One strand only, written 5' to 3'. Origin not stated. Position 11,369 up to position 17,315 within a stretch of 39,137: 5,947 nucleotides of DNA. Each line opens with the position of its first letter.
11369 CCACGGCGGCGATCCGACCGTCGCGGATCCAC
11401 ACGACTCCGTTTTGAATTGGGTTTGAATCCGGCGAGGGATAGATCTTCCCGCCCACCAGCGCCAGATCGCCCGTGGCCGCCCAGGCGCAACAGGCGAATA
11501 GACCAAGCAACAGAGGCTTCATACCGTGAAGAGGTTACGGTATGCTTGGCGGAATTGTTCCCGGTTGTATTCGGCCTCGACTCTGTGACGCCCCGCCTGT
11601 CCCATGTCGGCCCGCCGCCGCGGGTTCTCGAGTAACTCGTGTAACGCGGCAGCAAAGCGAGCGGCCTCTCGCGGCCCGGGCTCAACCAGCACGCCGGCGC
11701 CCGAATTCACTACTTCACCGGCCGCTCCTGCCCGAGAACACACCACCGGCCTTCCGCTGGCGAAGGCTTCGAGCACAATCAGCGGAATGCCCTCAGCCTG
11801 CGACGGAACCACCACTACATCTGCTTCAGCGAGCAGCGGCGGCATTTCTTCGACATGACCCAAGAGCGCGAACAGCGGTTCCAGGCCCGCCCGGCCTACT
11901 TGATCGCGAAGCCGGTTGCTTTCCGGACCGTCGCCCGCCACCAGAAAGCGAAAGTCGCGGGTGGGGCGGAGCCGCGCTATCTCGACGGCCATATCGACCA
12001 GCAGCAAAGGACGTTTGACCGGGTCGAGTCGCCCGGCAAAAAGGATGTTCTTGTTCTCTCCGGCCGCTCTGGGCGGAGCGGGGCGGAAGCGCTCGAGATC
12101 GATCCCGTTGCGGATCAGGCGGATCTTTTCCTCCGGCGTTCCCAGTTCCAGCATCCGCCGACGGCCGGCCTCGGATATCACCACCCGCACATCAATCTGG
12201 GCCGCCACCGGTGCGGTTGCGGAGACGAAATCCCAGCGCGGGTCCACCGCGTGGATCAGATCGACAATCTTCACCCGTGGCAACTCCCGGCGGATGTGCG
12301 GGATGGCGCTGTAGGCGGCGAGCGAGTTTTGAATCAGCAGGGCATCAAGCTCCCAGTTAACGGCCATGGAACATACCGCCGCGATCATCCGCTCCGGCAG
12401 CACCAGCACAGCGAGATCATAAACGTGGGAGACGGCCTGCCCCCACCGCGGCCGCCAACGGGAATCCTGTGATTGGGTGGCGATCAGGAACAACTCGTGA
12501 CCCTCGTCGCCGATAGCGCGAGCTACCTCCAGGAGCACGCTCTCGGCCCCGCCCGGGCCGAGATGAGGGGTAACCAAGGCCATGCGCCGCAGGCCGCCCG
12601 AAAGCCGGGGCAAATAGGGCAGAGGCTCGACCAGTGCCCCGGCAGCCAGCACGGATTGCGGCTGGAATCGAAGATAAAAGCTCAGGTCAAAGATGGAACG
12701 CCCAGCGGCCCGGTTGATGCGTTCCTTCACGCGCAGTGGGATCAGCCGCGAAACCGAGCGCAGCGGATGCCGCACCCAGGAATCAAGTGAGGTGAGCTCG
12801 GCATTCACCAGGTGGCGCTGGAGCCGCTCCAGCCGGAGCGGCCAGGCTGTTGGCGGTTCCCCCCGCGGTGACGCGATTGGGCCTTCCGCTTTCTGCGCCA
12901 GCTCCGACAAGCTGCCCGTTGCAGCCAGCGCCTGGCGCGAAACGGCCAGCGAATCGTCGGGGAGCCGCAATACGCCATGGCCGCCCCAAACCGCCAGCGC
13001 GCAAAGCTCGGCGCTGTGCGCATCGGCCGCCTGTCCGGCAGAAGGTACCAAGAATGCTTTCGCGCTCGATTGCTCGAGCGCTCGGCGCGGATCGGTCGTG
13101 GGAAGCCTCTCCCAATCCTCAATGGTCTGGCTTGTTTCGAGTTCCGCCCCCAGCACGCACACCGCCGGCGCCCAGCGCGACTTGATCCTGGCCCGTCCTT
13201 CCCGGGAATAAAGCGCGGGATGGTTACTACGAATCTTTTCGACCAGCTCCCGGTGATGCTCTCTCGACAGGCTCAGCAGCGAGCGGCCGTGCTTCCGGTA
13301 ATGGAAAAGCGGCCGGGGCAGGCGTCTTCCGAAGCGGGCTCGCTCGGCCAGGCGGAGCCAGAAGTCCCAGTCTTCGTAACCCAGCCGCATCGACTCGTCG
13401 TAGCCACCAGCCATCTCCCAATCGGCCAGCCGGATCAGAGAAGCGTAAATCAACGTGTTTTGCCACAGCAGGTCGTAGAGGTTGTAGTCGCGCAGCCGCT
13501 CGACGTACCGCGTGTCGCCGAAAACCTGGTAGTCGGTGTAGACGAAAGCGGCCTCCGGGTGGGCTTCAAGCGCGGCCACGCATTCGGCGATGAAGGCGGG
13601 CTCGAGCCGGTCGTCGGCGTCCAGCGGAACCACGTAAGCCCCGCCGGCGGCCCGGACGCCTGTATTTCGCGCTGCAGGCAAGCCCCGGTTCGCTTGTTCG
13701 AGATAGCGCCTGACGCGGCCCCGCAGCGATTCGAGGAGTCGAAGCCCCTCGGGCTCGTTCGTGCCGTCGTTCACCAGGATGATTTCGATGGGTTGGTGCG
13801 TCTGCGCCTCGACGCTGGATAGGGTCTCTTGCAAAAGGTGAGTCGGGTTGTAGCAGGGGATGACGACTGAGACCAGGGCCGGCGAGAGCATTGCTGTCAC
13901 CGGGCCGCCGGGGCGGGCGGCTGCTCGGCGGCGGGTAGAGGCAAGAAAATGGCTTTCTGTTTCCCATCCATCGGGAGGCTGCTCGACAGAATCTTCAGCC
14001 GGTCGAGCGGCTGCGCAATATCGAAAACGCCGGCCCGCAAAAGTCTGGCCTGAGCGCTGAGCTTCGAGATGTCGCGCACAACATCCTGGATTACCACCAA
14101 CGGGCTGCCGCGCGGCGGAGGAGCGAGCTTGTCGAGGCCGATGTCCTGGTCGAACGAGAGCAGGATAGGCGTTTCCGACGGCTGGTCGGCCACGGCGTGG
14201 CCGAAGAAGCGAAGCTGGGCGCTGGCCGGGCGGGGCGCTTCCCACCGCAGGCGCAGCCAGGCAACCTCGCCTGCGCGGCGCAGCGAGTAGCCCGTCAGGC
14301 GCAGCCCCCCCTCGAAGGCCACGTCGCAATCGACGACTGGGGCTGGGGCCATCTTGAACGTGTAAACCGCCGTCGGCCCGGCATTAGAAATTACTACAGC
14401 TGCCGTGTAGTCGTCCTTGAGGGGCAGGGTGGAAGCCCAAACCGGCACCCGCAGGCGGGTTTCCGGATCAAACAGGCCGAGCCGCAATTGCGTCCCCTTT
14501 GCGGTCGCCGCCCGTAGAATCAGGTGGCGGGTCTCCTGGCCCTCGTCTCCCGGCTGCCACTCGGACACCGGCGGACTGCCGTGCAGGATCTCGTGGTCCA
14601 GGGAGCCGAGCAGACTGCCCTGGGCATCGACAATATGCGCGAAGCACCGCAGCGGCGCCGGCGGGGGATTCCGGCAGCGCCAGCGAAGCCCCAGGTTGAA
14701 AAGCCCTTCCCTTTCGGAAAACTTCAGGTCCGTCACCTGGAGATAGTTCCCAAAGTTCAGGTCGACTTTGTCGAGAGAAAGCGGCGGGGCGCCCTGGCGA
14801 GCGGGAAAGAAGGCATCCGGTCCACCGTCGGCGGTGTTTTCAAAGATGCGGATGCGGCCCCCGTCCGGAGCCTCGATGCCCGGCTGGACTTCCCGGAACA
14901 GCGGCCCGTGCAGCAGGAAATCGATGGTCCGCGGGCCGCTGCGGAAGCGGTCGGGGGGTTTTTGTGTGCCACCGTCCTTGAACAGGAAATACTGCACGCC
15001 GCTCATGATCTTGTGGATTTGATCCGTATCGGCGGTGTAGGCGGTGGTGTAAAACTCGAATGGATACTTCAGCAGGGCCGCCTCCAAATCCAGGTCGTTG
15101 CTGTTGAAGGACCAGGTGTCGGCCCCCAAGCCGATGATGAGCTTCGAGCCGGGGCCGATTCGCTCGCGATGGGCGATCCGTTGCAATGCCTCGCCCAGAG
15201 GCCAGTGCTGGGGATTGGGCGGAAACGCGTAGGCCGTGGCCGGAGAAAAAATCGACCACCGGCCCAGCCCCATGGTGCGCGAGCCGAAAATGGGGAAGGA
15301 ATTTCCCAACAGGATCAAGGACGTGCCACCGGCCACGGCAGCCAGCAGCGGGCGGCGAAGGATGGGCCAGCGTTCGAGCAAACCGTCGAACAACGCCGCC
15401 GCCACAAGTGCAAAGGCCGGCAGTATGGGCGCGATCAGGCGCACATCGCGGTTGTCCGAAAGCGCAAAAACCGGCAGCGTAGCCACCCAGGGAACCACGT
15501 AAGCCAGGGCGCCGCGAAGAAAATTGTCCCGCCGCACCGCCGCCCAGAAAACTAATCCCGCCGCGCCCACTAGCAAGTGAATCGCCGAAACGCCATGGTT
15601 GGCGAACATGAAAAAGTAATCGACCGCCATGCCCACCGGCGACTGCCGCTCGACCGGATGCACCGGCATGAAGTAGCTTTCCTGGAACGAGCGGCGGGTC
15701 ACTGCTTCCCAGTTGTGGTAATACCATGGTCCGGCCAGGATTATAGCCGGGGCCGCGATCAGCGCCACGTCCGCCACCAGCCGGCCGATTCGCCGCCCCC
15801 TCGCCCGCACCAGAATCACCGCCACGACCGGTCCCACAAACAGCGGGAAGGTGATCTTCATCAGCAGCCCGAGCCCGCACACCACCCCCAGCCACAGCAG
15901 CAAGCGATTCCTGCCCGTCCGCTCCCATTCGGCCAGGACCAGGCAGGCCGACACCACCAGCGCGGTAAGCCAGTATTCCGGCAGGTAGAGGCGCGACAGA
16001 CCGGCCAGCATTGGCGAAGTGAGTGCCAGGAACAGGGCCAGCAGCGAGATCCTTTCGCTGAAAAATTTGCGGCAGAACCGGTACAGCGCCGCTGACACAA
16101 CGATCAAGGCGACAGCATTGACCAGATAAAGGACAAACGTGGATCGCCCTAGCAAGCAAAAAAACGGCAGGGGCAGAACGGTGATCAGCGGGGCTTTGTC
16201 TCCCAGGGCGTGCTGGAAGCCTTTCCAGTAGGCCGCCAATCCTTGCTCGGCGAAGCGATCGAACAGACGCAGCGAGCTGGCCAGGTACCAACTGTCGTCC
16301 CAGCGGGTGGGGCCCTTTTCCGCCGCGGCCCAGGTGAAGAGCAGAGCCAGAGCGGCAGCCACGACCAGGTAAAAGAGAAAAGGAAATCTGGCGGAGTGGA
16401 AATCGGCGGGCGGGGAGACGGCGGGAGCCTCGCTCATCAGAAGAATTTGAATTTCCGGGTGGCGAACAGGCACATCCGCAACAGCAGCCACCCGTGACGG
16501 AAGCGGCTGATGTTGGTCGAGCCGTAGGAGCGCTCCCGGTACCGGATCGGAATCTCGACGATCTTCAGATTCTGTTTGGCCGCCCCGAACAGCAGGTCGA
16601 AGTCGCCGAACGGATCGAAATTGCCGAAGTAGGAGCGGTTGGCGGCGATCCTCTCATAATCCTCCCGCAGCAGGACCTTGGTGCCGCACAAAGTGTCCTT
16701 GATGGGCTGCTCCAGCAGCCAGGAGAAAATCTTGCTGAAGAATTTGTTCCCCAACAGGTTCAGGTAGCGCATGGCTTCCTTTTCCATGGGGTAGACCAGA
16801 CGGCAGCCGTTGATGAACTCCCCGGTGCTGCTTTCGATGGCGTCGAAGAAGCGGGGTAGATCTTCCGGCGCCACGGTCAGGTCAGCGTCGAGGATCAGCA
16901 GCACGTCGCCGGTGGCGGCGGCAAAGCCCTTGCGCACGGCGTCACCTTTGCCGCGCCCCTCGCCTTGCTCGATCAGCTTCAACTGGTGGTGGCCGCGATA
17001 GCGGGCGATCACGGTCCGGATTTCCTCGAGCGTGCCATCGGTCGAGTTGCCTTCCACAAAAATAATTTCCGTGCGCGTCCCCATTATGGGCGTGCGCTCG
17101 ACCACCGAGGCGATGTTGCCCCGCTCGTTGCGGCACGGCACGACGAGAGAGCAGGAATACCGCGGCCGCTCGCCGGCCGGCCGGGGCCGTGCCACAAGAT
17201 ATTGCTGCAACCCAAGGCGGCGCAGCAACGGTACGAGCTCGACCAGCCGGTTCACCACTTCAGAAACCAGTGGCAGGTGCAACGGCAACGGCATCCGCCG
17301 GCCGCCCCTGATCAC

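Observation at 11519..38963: Glycoconjugate supercluster with eight GT-C-like membrane proteins, one lipid-phospho-sugar synthase, fused cytoplasmic enzymes, and no recognisable exporter, polymerase or initiating transferase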

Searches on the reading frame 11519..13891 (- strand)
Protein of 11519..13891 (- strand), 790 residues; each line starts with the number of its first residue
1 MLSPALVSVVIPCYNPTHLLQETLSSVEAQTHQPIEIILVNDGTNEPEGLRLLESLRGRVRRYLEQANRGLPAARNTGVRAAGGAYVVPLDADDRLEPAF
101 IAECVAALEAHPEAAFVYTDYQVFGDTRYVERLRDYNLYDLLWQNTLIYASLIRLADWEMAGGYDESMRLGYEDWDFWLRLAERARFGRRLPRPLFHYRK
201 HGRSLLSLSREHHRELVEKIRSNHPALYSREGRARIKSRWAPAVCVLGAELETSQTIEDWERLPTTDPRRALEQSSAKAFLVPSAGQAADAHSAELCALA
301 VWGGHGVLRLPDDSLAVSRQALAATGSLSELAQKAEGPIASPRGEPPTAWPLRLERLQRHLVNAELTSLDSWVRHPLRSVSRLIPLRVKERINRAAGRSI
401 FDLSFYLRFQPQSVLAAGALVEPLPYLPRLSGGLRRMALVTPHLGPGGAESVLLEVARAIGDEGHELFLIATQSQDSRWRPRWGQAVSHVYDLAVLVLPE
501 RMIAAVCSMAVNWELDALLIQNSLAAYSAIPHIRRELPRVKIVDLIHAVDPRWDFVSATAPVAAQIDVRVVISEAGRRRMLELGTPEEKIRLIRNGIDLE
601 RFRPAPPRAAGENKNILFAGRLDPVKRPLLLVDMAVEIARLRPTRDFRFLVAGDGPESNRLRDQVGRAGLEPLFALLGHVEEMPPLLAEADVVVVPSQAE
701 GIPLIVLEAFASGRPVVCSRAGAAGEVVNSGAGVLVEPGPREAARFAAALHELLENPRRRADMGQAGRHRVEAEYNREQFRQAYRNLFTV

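Call 5: search_protein_families(library=pfam, proteins=[window:11519-13891:-], max_evalue=0.01)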
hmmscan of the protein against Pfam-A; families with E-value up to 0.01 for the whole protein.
window:11519-13891:- (790 aa): 10 families
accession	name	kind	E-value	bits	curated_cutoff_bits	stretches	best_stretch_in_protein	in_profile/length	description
PF13692.12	Glyco_trans_1_4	-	4e-31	108.6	27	1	614-756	2-142/142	Glycosyl transferases group 1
PF00534.26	Glycos_transf_1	-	5.8e-30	104.5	26.4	1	609-770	11-172/172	Glycosyl transferases group 1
PF00535.33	Glycos_transf_2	-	3.6e-27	95.8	23.3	1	8-145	1-134/168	Glycosyl transferase family 2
PF10111.15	Glyco_tranf_2_2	-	1.4e-14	54.7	27.3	1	8-206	1-223/276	Glycosyltransferase like family 2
PF13439.12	Glyco_transf_4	-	8e-14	52.5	28.5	1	446-601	1-170/170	Glycosyltransferase Family 4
PF20706.3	GT4-conflict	-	4.1e-10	39.7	26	1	585-775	169-376/385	Family 4 Glycosyltransferase in conflict systems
PF13524.12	Glyco_trans_1_2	-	2.6e-09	37.6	25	1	645-778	13-136/144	Glycosyl transferase-like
PF13641.12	Glyco_tranf_2_3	-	1.2e-08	35.7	27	1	4-123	1-125/230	Glycosyltransferase like family 2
PF13579.12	Glyco_trans_4_4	-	4.1e-07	30.9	29.7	1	447-596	1-158/158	Glycosyl transferase 4-like domain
PF13632.12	Glyco_trans_2_3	-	0.00017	21.9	27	1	86-194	1-119/198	Glycosyl transferase family group 2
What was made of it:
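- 11519..13891 (-): Cytoplasmic dual-domain glycosyltransferase, GT2 (res 8-206) + GT4 (res 446-775), 790 aa. Paralog of the GT2-GT4 part of 20005-23136. Pfam Glycos_transf_2 95.8 bits, Glycos_transf_1 104.5 bits, Glyco_transf_4 52.5 bits (call 5).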

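Call 8: search_protein_families(library=ncbifam, proteins=[window:11519-13891:-], max_evalue=0.01)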
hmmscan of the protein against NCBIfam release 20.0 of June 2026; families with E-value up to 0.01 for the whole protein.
window:11519-13891:- (790 aa): 50 families (the best 25 are shown)
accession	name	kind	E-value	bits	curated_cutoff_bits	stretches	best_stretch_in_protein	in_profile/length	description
TIGR03088.1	stp2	hypoth_equivalog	8.9e-38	130.3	409.05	1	583-789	155-371/374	TIGR03088 family PEP-CTERM/XrtA system glycosyltransferase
TIGR03999.1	thiol_BshA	equivalog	1.8e-25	89.7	273.7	1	444-788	9-370/375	N-acetyl-alpha-D-glucosaminyl L-malate synthase BshA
NF041876.1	EPS_EpsE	equivalog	3.2e-24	85.9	400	1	587-778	185-383/389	exopolysaccharide biosynthesis GT4 family glycosyltransferase EpsE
TIGR03449.1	mycothiol_MshA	equivalog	1.5e-21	76.8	462.5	1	583-771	183-384/406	D-inositol-3-phosphate glycosyltransferase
TIGR03087.1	stp1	hypoth_equivalog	3.3e-19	69.3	316.65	1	561-779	168-385/397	TIGR03087 family PEP-CTERM/XrtA system glycosyltransferase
NF038011.1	PelF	equivalog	5.5e-19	68.6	100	1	570-788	262-489/489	GT4 family glycosyltransferase PelF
NF007482.0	PRK10073.1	equivalog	6.1e-18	64.9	423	1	5-101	6-103/334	glycosyltransferase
NF047683.1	TeichurnBiosyTuaG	equivalog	1.1e-17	64.6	400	1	5-204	6-209/252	teichuronic acid biosynthesis protein TuaG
TIGR02149.1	glgA_Coryne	subfamily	1.3e-17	64.1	302.4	1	567-779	146-378/391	glycogen synthase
TIGR04005.1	wcaL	equivalog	3.1e-17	62.5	537.6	1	566-784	175-399/406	colanic acid biosynthesis glycosyltransferase WcaL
NF041875.1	EPS_EpsD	equivalog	4.9e-17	62.3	370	1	7-112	1-108/325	exopolysaccharide biosynthesis glycosyltransferase EpsD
NF053787.1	GlcN_PG_synth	equivalog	7.7e-17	61.2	480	1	594-779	170-347/361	N-acetylglucosaminyl phosphatidylglycerol synthase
NF038229.1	Glyco4_Geo_Pelo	equivalog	1.1e-16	60.8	400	1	583-788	128-333/338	GPMC system family 4 glycosyltransferase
TIGR04047.1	MSMEG_0565_glyc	hypoth_equivalog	6.9e-16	58.3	259.85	1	436-769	1-353/373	MSMEG_0565 family glycosyltransferase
TIGR04063.1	stp3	hypoth_equivalog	7.4e-16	58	442.05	1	562-788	154-392/397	TIGR04063 family PEP-CTERM/XrtA system glycosyltransferase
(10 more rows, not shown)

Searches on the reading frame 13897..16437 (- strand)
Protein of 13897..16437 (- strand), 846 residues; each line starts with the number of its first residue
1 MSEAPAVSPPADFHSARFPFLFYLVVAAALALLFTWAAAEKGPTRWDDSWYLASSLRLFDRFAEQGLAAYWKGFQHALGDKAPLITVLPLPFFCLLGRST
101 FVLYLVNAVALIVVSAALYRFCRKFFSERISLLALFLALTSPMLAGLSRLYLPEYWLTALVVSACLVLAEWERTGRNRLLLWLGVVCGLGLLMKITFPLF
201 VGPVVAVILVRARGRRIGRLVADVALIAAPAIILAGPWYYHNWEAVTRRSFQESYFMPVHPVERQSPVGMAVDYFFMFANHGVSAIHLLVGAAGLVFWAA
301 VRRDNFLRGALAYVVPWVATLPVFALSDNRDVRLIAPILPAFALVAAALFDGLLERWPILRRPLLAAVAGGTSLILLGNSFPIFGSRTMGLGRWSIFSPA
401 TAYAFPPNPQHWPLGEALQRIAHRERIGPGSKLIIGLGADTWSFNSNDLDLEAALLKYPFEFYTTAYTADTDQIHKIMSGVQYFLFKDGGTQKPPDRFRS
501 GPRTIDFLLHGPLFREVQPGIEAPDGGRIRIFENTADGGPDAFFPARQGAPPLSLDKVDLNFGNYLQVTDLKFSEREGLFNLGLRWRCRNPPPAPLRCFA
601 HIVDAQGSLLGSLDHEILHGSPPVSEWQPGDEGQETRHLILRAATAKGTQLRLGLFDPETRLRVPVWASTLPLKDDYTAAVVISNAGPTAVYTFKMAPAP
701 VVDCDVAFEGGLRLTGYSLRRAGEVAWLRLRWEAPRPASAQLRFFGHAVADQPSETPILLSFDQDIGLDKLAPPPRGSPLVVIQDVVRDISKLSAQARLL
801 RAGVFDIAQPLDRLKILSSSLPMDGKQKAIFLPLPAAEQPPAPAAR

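Call 5: search_protein_families(library=pfam, proteins=[window:13897-16437:-], max_evalue=0.01)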
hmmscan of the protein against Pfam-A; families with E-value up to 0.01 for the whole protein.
window:13897-16437:- (846 aa): 3 families
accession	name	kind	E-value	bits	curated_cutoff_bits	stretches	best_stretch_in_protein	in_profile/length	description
PF13231.12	PMT_2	-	9.5e-15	55.6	26.1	1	81-240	2-159/160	Dolichyl-phosphate-mannose-protein mannosyltransferase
PF03901.23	Glyco_transf_22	-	4.4e-10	39.8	23.8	1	101-358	81-339/414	Alg9-like mannosyltransferase family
PF02366.24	PMT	-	6.9e-05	23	22.7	1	98-221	80-212/245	Dolichyl-phosphate-mannose-protein mannosyltransferase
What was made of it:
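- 13897..16437 (-): D: GT-C (PMT_2) membrane glycosyltransferase, 846 aa. About 11 hydrophobic segments, then a soluble C-terminal region of about 370 aa with no family match. PMT_2 55.6 bits, Glyco_transf_22 39.8 bits, PMT 23.0 bits (call 5).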

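Call 8: search_protein_families(library=ncbifam, proteins=[window:13897-16437:-], max_evalue=0.01)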
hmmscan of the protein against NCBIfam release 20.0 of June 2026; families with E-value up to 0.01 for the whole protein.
window:13897-16437:- (846 aa): 1 family
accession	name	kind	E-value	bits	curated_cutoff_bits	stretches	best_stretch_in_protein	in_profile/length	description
NF009784.2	PRK13279.1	equivalog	0.0015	17.2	567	1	95-241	75-225/539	lipid IV(A) 4-amino-4-deoxy-L-arabinosyltransferase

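Call 52: search_solved_structures(query=window:13897-16437:-, max_evalue=0.01)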
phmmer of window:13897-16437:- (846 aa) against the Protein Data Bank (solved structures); distinct sequences matched with E-value up to 0.01: 0.
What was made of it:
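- Tried and rejected: D alone gave none (call 52).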

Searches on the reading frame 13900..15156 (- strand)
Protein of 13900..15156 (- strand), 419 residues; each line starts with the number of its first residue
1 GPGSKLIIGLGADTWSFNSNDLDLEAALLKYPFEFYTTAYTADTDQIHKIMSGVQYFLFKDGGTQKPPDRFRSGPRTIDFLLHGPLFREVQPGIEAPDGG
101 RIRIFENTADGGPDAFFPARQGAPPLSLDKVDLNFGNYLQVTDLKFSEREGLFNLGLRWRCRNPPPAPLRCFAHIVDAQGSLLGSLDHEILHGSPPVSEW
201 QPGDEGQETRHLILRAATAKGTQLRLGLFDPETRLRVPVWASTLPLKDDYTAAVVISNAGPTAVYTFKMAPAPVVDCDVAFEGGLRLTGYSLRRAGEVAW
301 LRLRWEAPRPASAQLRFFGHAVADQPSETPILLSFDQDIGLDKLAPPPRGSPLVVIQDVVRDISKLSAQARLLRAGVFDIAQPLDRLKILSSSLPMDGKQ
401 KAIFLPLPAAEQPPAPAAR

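Call 67: search_protein_families(library=pfam, proteins=[window:13900-15156:-], max_evalue=10)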
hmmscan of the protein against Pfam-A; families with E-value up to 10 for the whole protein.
seq(419 aa): 0 families

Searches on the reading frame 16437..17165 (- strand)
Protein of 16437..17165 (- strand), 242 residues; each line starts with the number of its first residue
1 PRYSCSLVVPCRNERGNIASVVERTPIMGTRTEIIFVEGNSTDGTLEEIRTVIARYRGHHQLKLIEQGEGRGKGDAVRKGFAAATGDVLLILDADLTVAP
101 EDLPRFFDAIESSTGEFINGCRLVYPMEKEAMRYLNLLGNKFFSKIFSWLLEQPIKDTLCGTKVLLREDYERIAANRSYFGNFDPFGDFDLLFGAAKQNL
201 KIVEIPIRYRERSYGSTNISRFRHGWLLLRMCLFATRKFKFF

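Call 74: search_solved_structures(query=window:16437-17165:-, max_evalue=0.00001, show_alignments=2)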
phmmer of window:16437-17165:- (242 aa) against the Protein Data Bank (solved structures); distinct sequences matched with E-value up to 0.00001: 10.
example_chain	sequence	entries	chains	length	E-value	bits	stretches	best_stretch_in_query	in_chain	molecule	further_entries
5mlz_A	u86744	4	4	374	4.4e-14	55.7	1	5-218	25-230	Dolichol monophosphate mannose synthase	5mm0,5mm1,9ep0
9hwj_A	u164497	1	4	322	5.6e-10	42.3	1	4-108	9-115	Undecaprenyl-phosphate 4-deoxy-4-formamido-L-arabinose transferase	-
9bhc_C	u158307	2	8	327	2.1e-09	40.4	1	4-111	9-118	Undecaprenyl-phosphate 4-deoxy-4-formamido-L-arabinose transferase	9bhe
8vxh_A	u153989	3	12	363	2.9e-09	39.9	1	4-111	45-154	Undecaprenyl-phosphate 4-deoxy-4-formamido-L-arabinose transferase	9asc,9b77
7pdo_A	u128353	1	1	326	4.1e-08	36.2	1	5-106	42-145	Glucosyl-3-phosphoglycerate synthase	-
7p5l_A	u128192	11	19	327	4.1e-08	36.2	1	5-106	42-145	Glucosyl-3-phosphoglycerate synthase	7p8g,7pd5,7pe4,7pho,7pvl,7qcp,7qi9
4y6n_A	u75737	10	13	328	5e-07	32.6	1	5-100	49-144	Glucosyl-3-phosphoglycerate synthase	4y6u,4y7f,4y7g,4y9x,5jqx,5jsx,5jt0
3e25_A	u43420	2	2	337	5.3e-07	32.6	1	5-100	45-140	Putative uncharacterized protein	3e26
4ddz_A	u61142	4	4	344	5.3e-07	32.6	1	5-100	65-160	GLUCOSYL-3-PHOSPHOGLYCERATE SYNTHASE (GpgS) | Glucosyl-3-phosphoglycerate synthase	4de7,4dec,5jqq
3ckj_A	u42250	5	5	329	2.7e-06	30.2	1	5-97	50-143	Putative uncharacterized protein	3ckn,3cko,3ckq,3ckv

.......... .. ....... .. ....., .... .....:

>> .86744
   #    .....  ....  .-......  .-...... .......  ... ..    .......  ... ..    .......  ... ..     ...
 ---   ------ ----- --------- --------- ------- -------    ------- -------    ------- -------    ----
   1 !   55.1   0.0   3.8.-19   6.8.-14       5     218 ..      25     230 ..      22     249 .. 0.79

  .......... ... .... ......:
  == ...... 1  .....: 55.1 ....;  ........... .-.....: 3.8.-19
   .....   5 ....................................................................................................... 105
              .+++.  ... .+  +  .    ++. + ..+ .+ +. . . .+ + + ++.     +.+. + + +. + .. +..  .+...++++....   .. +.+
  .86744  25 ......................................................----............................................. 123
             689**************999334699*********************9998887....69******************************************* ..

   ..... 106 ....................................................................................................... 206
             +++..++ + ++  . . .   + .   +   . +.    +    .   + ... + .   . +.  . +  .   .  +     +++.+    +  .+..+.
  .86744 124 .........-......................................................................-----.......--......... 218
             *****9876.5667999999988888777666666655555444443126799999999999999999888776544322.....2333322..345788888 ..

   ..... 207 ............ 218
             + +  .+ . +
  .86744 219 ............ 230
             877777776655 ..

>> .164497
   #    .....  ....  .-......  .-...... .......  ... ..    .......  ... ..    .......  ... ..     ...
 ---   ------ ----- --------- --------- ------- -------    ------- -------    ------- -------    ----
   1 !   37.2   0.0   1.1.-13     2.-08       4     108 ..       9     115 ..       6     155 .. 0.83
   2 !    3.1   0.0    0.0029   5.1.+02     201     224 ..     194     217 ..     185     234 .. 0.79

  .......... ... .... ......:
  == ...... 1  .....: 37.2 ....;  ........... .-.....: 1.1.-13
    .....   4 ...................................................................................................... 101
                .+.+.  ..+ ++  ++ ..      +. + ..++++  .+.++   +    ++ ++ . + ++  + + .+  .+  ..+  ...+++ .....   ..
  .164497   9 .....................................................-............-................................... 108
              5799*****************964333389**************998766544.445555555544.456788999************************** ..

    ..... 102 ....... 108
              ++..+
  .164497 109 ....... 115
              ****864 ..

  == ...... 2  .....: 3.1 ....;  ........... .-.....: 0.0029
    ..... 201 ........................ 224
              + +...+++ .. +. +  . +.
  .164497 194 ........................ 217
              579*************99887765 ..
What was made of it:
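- On DPMS/AglJ-type polyprenyl-P-hexose synthase (GT2 domain of 16437-17891): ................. aligns to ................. (call 74). The soluble enzyme GpgS also matches, at 4e-8 (GT2-domain query, call 74).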
